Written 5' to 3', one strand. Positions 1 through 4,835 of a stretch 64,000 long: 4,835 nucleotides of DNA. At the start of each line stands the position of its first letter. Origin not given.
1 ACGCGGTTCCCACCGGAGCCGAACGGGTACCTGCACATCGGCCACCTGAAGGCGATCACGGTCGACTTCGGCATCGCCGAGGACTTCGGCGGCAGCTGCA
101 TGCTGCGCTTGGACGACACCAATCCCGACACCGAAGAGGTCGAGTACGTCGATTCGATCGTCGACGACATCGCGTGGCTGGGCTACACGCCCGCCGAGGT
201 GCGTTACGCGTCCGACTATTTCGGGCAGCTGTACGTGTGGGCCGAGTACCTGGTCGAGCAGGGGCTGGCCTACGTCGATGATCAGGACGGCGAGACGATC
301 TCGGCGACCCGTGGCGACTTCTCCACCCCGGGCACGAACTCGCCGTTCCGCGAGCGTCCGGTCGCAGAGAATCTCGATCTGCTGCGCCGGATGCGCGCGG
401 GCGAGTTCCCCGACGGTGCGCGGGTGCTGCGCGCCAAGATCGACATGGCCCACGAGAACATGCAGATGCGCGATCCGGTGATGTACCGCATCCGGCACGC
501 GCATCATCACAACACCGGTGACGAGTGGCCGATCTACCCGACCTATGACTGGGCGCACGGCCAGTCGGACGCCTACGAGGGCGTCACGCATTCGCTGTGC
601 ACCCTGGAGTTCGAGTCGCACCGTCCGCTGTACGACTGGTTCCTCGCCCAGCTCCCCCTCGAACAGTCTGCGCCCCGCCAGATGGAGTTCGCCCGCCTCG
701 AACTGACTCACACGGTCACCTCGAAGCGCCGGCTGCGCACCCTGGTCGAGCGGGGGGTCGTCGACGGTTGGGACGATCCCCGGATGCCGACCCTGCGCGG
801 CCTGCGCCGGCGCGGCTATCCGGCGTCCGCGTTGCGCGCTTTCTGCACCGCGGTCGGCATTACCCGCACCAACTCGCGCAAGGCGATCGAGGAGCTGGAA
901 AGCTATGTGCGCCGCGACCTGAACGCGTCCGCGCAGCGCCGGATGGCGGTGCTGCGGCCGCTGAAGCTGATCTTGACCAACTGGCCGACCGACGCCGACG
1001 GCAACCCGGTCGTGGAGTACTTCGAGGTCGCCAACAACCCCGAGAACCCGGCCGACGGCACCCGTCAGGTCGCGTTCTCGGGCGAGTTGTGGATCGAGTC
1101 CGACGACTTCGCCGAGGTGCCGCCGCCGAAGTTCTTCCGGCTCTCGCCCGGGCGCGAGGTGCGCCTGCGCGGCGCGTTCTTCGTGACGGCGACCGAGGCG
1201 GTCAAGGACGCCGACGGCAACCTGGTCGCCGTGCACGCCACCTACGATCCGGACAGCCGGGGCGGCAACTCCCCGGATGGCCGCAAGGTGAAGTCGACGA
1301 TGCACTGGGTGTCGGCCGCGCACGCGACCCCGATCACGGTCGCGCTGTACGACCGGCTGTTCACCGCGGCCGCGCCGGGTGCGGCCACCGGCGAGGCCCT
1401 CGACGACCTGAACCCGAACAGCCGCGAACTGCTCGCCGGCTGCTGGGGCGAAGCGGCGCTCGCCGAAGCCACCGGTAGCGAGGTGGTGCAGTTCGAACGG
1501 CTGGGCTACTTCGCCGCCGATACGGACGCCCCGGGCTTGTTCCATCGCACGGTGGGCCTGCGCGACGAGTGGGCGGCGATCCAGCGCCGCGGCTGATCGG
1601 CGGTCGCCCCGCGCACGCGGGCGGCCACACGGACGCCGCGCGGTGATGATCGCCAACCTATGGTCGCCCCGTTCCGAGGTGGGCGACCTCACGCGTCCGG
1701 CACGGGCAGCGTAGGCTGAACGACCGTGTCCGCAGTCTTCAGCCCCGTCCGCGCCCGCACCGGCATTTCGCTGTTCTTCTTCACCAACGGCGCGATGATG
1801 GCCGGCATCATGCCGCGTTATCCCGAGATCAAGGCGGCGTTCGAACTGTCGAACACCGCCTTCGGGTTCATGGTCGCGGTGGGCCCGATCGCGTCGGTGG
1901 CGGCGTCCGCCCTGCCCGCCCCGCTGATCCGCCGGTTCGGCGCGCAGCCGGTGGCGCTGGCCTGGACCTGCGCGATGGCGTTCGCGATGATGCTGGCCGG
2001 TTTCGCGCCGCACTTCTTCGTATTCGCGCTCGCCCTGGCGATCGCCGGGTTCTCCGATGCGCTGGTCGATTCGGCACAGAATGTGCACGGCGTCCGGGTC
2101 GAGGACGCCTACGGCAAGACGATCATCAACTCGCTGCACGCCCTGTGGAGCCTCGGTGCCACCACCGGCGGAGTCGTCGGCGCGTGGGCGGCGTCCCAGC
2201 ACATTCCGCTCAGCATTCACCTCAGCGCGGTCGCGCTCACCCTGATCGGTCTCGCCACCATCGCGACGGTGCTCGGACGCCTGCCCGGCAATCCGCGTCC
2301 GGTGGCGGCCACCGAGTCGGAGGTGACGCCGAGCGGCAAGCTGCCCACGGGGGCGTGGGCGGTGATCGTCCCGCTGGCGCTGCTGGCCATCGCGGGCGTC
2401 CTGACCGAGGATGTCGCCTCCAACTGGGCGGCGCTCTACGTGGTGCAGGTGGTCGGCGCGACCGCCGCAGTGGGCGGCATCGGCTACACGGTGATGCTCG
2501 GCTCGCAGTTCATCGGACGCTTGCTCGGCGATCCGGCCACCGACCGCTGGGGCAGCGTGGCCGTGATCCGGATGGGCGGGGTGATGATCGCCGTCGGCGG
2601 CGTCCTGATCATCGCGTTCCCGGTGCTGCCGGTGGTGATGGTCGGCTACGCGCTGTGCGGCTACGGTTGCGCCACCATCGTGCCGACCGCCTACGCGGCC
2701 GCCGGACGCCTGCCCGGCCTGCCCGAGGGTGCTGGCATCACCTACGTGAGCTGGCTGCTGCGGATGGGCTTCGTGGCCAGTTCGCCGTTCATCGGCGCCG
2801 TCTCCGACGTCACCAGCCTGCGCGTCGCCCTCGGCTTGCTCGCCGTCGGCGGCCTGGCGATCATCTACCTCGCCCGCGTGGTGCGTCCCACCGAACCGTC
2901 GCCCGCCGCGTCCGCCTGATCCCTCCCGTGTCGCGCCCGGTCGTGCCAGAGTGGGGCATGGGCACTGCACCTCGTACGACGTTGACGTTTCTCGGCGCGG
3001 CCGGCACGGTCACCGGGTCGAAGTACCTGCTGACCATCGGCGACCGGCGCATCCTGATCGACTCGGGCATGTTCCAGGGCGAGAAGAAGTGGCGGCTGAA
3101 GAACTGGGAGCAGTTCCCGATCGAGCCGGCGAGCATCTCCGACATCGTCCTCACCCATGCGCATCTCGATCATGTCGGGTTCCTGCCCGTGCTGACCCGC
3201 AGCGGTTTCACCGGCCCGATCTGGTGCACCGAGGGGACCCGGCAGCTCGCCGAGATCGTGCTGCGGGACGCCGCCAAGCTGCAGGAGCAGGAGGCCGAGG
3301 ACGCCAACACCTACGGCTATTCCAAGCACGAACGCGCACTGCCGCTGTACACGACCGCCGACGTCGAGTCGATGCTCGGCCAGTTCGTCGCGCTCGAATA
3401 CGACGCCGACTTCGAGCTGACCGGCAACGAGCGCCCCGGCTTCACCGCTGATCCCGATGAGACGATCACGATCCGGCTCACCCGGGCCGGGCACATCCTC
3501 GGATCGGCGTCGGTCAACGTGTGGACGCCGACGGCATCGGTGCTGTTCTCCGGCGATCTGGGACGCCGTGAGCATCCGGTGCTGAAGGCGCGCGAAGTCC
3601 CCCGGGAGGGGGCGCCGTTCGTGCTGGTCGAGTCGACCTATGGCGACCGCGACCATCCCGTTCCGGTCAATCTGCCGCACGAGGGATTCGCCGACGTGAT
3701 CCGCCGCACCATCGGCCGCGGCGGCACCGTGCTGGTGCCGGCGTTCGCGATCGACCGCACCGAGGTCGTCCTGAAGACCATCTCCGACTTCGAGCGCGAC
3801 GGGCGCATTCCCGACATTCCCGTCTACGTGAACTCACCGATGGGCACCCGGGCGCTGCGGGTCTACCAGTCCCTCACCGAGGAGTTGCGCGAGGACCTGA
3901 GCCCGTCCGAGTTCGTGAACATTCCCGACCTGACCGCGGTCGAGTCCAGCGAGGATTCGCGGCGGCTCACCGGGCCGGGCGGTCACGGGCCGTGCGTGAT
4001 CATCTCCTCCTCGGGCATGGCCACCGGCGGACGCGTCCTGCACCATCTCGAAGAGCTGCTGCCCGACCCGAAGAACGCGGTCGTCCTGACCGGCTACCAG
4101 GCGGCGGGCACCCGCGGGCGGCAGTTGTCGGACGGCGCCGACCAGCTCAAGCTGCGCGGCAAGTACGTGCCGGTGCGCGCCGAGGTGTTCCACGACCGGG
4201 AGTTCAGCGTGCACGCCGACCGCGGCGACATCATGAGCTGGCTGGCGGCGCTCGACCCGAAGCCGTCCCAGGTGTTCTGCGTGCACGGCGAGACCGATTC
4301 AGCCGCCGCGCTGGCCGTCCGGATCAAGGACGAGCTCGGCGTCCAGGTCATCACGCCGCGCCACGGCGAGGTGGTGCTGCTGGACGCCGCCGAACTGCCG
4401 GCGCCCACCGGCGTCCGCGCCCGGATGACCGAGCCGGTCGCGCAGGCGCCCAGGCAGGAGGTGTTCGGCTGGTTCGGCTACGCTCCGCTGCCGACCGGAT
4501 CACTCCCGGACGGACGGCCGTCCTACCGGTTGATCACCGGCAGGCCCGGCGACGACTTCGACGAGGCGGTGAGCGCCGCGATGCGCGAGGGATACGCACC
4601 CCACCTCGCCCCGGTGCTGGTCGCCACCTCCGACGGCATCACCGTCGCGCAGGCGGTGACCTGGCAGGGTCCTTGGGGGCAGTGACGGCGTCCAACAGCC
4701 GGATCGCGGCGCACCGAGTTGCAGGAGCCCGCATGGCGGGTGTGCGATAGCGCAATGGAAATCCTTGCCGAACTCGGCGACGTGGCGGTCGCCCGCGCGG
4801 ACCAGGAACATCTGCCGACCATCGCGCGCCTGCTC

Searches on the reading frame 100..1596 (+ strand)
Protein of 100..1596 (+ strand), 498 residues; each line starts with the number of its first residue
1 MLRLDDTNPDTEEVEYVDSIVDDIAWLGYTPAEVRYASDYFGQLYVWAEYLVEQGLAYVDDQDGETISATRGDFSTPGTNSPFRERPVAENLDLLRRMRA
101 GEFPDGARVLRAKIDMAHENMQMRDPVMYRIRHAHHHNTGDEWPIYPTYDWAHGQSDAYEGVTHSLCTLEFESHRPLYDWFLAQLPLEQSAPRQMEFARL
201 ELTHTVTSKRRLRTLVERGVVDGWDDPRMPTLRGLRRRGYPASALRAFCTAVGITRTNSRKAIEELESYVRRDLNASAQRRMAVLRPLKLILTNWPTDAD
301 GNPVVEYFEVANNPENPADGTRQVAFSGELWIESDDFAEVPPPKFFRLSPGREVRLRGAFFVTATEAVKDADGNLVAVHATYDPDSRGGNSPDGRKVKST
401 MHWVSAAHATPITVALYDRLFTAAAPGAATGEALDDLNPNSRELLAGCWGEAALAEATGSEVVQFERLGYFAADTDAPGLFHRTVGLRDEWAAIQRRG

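Call 42: search_protein_families(library=pfam, proteins=[window:100-1596:+])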
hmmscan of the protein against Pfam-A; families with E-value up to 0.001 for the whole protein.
window:100-1596:+ (498 aa): 3 families
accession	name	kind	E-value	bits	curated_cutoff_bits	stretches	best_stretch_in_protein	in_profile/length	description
PF00749.27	tRNA-synt_1c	-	1.6e-72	244.5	23.4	1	1-275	37-313/314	tRNA synthetases class I (E and Q), catalytic domain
PF03950.23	tRNA-synt_1c_C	-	7.9e-24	84.1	23.9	1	278-383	1-91/91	tRNA synthetases class I (E and Q), anti-codon binding domain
PF20974.2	tRNA-synt_1c_C2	-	3.3e-18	66.6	23.9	1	400-474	1-69/69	tRNA synthetases class I (E and Q), anti-codon binding domain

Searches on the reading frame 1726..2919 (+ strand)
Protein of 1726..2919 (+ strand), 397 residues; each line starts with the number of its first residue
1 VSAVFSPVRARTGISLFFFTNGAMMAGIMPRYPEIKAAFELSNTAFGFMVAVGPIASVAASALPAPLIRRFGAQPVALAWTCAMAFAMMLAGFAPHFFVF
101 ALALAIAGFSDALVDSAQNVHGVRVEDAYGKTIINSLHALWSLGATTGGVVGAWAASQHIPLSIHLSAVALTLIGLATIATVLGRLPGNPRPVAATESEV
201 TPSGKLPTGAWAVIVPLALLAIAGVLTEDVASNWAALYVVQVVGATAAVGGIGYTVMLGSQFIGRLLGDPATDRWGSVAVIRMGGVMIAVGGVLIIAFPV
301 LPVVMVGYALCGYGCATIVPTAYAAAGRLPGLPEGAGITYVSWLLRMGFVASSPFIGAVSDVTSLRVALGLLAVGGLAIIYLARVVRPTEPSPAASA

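Call 42: search_protein_families(library=pfam, proteins=[window:1726-2919:+])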
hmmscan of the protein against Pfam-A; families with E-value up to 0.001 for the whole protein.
window:1726-2919:+ (397 aa): 1 family
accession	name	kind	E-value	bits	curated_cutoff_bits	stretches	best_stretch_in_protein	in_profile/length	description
PF07690.21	MFS_1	-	1e-16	61.3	33.4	2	15-266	2-261/347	Major Facilitator Superfamily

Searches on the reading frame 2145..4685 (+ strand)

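Call 98: search_protein_families(library=pfam, proteins=[window:2145-4685:+], max_evalue=0.01)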
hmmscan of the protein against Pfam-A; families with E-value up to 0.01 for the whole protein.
window:2145-4685:+ (846 aa): 6 families
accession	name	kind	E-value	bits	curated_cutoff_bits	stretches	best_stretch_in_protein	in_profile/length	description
PF10996.14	Beta-Casp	-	1.2e-32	113.3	27.7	1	545-661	7-120/120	Beta-Casp domain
PF07521.17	RMMBL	-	1.9e-16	60.2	21.6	1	675-738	2-63/63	Zn-dependent metallo-hydrolase RNA specificity domain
PF00753.33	Lactamase_B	-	1.3e-14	55.1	22.7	1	294-482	9-160/196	Metallo-beta-lactamase superfamily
PF16661.11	Lactamase_B_6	-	2.2e-07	30.9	27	1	295-480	1-170/193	Metallo-beta-lactamase superfamily domain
PF12706.13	Lactamase_B_2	-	3.2e-07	30.6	27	1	301-372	1-73/200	Beta-lactamase superfamily domain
PF08410.15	DUF1737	-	2.8e-06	27.5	24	1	794-839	4-51/53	Domain of unknown function (DUF1737)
